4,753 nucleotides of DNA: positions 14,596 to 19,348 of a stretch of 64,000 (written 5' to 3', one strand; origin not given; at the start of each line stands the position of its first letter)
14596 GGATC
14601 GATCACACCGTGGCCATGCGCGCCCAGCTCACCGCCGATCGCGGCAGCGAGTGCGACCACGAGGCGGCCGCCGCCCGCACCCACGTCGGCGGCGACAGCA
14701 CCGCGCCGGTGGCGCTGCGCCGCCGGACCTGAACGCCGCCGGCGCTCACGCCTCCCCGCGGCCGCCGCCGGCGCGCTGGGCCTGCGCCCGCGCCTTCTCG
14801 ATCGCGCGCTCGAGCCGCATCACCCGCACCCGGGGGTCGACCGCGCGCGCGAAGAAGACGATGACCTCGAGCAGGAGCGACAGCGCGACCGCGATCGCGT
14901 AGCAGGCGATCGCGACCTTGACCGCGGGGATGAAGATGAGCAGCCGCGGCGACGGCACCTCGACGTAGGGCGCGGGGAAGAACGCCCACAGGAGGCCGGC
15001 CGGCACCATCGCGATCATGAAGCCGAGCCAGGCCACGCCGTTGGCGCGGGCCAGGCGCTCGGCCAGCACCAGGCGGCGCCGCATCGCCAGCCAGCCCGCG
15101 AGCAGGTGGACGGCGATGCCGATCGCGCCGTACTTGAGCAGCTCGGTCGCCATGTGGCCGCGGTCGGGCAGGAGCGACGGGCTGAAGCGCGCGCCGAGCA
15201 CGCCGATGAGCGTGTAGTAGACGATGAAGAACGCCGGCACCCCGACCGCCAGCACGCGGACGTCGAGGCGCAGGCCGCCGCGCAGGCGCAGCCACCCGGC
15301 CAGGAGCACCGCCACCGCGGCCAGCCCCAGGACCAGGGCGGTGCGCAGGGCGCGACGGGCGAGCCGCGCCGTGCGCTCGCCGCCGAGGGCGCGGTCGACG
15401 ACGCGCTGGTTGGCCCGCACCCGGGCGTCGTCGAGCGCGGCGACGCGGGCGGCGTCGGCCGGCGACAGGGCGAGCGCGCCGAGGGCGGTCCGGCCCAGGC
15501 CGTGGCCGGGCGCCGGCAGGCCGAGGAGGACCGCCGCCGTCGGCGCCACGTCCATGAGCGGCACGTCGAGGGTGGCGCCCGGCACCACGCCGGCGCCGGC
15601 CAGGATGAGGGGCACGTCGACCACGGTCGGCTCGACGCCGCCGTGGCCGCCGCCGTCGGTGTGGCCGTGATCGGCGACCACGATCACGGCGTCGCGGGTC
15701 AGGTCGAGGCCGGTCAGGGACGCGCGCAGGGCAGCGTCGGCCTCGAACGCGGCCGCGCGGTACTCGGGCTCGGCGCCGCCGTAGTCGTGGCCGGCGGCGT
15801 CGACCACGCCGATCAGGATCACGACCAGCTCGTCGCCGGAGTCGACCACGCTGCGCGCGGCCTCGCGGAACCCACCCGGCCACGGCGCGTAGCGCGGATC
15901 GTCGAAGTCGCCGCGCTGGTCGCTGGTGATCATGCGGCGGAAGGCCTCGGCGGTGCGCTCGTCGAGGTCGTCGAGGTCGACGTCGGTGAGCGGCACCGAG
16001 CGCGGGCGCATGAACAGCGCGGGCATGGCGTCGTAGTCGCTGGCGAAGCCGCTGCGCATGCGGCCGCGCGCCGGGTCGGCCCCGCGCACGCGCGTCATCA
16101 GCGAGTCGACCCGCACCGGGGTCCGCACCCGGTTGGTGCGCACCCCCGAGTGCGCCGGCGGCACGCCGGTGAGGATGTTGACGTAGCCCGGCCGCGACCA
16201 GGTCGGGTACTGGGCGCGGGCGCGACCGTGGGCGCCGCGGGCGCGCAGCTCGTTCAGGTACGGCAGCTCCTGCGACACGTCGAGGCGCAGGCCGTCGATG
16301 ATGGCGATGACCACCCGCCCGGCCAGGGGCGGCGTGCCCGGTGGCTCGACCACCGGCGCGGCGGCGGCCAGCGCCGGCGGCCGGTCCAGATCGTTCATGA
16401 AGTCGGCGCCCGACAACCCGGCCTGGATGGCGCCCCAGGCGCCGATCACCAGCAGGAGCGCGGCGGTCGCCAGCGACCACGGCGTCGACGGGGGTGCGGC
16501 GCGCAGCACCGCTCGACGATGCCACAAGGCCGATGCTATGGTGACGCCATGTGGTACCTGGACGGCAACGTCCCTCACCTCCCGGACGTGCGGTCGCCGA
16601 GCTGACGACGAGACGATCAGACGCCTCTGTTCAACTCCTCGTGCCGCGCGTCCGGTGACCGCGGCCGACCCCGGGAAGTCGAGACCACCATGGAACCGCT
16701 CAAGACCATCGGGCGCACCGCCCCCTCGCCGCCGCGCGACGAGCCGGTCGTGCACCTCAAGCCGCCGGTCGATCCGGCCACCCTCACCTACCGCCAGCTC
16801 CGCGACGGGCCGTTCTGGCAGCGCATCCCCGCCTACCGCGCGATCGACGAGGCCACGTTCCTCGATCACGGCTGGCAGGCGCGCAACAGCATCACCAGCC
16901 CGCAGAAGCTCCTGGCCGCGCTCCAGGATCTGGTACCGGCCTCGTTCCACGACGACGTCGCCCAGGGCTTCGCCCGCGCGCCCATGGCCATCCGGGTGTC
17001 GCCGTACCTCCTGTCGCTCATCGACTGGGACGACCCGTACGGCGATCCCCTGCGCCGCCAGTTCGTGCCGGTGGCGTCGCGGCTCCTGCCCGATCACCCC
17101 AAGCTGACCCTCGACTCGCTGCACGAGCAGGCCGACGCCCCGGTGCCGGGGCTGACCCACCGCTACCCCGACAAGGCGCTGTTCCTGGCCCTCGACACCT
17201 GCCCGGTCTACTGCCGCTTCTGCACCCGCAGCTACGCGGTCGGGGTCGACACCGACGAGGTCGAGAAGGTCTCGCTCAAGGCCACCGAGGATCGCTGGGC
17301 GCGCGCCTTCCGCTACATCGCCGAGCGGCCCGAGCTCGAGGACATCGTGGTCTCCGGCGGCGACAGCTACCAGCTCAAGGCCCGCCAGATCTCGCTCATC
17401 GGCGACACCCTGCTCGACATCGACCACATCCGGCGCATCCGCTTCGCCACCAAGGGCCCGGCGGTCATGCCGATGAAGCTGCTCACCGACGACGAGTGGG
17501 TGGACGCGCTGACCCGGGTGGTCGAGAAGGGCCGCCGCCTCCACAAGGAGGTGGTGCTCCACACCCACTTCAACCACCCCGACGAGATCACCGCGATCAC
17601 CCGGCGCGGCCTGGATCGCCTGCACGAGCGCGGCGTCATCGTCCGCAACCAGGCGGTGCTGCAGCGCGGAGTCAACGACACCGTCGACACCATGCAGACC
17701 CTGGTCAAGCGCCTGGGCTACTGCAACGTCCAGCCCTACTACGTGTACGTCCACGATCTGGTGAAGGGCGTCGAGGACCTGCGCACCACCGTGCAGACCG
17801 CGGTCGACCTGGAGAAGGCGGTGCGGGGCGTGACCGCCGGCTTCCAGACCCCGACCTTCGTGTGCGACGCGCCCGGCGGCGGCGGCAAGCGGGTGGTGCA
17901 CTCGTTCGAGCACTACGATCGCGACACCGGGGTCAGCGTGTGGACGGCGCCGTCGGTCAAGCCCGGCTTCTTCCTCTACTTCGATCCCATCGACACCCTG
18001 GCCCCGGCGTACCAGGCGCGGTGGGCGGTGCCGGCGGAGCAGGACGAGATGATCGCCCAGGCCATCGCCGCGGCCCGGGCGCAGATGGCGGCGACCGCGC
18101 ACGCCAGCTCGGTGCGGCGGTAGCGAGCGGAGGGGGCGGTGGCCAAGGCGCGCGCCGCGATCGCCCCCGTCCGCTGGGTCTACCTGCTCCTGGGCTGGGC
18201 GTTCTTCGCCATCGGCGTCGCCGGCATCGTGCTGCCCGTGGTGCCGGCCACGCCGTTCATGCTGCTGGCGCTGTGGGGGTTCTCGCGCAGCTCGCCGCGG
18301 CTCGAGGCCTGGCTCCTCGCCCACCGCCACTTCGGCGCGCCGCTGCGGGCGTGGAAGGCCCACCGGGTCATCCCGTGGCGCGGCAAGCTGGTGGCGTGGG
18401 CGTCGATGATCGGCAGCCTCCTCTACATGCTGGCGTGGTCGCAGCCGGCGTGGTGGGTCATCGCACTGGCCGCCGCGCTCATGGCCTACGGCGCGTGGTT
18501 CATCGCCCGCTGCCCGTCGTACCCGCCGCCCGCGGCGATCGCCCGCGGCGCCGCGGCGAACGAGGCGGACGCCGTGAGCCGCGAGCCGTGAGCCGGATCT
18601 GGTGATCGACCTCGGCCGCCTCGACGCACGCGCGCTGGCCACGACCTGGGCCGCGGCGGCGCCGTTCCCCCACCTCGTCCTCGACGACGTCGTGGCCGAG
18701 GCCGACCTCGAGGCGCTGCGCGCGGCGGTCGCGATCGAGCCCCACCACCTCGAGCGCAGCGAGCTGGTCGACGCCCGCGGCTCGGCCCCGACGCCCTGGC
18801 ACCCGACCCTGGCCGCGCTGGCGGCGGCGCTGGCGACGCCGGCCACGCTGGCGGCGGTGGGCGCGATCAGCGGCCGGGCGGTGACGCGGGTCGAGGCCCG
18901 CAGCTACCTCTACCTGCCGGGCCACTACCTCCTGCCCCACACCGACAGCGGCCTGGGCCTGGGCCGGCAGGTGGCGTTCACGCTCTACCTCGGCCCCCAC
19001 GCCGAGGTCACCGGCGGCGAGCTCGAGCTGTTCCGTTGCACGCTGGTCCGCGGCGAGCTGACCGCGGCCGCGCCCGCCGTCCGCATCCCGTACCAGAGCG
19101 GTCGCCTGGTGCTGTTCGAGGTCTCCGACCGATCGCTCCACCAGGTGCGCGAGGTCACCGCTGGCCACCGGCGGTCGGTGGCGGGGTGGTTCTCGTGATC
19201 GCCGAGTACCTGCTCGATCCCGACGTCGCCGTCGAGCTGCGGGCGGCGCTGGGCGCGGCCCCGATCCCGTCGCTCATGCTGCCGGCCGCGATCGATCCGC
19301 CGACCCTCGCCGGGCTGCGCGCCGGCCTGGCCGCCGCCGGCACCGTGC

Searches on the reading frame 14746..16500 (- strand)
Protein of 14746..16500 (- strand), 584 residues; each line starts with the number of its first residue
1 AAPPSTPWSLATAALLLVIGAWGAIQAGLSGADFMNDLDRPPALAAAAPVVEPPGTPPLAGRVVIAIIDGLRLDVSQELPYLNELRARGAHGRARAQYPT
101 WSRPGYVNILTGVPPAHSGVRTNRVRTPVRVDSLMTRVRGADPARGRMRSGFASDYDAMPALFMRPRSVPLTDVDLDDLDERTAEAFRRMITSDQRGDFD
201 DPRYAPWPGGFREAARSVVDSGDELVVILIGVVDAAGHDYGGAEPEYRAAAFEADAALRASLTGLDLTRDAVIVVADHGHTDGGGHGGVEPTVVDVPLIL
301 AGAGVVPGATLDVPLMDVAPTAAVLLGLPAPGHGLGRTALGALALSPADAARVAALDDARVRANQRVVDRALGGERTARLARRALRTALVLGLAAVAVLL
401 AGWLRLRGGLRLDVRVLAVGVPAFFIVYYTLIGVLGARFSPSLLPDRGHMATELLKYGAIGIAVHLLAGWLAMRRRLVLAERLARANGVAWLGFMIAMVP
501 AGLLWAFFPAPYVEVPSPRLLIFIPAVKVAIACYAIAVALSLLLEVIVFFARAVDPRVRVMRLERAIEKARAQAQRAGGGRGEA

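Call 46: search_protein_families(library=pfam, proteins=[window:14746-16500:-], max_evalue=0.001)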
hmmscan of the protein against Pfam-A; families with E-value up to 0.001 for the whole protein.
window:14746-16500:- (584 aa): 1 family
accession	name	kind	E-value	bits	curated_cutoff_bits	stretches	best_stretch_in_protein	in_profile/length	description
PF01663.27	Phosphodiest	-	1.7e-15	57.9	23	1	64-283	2-224/342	Type I phosphodiesterase / nucleotide pyrophosphatase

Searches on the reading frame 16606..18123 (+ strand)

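Call 46: search_protein_families(library=pfam, proteins=[window:16606-18123:+], max_evalue=0.001)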
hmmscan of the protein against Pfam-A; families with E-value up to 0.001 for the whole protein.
window:16606-18123:+ (505 aa): 2 families
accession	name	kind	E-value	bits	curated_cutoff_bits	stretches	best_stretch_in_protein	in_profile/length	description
PF12544.13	LAM_C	-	2.9e-06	27.8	26.7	1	405-430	3-28/127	Lysine-2,3-aminomutase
PF04055.27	Radical_SAM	-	1.1e-05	26.1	29.5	1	198-358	6-156/166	Radical SAM superfamily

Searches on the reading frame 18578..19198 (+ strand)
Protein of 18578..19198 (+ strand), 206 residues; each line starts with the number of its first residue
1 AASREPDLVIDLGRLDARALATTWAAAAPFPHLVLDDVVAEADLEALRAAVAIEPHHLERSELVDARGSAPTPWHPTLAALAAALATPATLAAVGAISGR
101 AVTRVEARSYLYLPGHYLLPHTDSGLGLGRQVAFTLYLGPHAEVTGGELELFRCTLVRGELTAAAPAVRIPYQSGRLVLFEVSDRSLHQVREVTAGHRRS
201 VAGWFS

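Call 46: search_protein_families(library=pfam, proteins=[window:18578-19198:+], max_evalue=0.001)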
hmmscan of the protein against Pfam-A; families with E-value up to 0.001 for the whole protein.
window:18578-19198:+ (206 aa): 2 families
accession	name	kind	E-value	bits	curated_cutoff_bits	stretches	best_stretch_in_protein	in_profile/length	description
PF13640.12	2OG-FeII_Oxy_3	-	1.2e-14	55.4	27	1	112-205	6-97/98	2OG-Fe(II) oxygenase superfamily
PF13661.12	2OG-FeII_Oxy_4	-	4e-14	53.3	27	1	111-205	5-97/98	2OG-Fe(II) oxygenase superfamily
